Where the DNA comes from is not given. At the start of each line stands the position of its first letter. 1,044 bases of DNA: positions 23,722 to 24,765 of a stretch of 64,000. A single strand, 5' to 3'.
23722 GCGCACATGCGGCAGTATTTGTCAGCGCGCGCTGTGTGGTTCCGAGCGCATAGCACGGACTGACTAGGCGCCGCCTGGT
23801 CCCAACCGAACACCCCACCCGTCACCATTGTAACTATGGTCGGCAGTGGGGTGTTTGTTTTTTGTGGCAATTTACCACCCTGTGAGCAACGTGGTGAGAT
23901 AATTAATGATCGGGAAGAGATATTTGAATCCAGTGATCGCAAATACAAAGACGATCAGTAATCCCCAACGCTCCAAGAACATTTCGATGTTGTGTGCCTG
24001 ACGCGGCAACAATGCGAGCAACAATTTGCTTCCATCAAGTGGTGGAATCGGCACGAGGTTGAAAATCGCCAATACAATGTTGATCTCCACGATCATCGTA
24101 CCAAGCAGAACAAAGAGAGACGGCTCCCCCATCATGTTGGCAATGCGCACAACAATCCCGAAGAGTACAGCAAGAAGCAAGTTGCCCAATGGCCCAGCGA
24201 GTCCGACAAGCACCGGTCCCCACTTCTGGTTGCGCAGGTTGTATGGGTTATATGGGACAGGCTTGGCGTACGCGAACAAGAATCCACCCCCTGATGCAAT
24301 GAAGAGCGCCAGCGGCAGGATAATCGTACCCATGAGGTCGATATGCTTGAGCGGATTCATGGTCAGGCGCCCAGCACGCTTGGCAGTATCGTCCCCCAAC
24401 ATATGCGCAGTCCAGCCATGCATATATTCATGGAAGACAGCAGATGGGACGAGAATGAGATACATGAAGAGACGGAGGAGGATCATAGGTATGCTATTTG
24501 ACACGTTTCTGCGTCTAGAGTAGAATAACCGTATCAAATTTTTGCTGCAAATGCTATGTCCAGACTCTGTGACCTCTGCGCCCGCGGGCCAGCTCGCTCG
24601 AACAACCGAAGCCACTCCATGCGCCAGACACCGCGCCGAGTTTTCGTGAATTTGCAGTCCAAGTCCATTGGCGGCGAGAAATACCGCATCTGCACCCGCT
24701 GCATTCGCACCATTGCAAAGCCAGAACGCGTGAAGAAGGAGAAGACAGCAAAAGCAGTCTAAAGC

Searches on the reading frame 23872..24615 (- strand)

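Call 43: search_protein_families(library=pfam, proteins=[window:23872-24615:-], max_evalue=0.001)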
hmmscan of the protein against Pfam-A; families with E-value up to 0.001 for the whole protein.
window:23872-24615:- (247 aa): 1 family
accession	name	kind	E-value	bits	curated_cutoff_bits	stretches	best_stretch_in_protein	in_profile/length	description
PF02163.28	Peptidase_M50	-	1.3e-13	51.2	27.2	2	174-223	165-215/221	Peptidase family M50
